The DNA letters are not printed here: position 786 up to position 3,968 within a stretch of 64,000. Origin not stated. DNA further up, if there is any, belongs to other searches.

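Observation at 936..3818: Single-chain MmeI-like restriction-modification enzyme next to an orphan antitoxin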

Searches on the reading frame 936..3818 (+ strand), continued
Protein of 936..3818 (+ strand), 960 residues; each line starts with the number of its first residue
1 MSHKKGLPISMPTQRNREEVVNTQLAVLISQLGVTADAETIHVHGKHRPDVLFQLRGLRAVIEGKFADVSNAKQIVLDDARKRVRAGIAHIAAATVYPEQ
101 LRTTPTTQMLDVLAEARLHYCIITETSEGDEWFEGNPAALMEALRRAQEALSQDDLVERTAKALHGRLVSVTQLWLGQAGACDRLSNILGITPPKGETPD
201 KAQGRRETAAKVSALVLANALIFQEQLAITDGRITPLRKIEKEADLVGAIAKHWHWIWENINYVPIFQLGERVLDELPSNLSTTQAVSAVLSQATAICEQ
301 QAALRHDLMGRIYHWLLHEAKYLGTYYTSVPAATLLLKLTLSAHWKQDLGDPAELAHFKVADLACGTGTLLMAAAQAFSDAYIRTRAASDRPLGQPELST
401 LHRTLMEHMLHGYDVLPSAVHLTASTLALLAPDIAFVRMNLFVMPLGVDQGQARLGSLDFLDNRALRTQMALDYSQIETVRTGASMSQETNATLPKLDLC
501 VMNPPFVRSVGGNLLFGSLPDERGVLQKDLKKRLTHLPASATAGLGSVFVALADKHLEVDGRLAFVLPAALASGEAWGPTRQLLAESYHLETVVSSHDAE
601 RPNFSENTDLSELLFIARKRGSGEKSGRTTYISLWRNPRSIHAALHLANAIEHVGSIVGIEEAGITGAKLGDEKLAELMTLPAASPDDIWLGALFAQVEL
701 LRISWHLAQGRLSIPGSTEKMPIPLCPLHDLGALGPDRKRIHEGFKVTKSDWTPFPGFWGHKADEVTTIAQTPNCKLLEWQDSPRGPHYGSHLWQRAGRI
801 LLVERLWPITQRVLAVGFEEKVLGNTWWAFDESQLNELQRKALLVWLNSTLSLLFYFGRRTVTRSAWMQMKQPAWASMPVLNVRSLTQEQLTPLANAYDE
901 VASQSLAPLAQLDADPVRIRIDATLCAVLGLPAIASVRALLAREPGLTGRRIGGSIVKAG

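Call 76: search_protein_families(library=pfam, proteins=[L094:1979-4903:+], max_evalue=0.1)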
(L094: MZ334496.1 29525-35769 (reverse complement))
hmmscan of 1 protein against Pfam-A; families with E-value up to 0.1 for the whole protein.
L094:1979-4903:+ (975 aa): 6 families
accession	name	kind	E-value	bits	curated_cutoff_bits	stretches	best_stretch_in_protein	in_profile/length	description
PF02384.22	N6_Mtase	-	1.2e-12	48.2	20.4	2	279-398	3-114/311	N-6 DNA Methylase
PF07669.17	Eco57I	-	2.2e-12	47.9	25.3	1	362-555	3-165/171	Eco57I restriction-modification methylase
PF20473.4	MmeI_Mtase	-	1.1e-05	25.2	27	1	311-381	11-84/259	MmeI, DNA-methyltransferase domain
PF08938.16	HBS1_N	-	0.0079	17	26.4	0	906-942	16-55/78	HBS1 N-terminus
PF05175.20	MTS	-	0.011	15.9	23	0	448-473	88-113/170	Methyltransferase small domain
PF01555.25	N6_N4_Mtase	-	0.021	15.2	26.7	0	319-356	181-218/221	DNA methylase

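Call 82: search_protein_families(library=pfam, proteins=[L009:5286-5879:+, L009:4439-5251:+], max_evalue=0.01)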
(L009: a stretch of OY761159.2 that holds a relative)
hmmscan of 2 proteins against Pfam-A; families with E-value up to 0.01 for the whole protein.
L009:5286-5879:+ (198 aa): 1 family
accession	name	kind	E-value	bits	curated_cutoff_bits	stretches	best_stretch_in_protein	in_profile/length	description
PF10936.14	DUF2617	-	7.9e-18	65.5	22.3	1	5-188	7-159/160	Protein of unknown function DUF2617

L009:4439-5251:+ (270 aa): 1 family
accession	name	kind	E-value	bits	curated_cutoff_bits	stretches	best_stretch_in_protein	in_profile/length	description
PF01925.25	TauE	-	8.6e-39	134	32.6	1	18-254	2-237/237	Sulfite exporter TauE/SafE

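Call 89: find_related_loci(query=A1, collection=viral_contigs, flank=5000)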
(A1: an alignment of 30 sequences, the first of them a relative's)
Query A1 (950 aa) in viral_contigs; peptide patterns used: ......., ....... (x = any residue, [..] = any of these).
17 stretches matched a pattern; 3 encode a relative of the query (tblastn E <= 1e-3); 2 distinct loci.
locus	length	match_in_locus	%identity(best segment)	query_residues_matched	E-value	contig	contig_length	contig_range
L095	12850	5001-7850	62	1-945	0e+0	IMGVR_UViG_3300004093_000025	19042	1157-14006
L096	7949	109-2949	53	2-942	0e+0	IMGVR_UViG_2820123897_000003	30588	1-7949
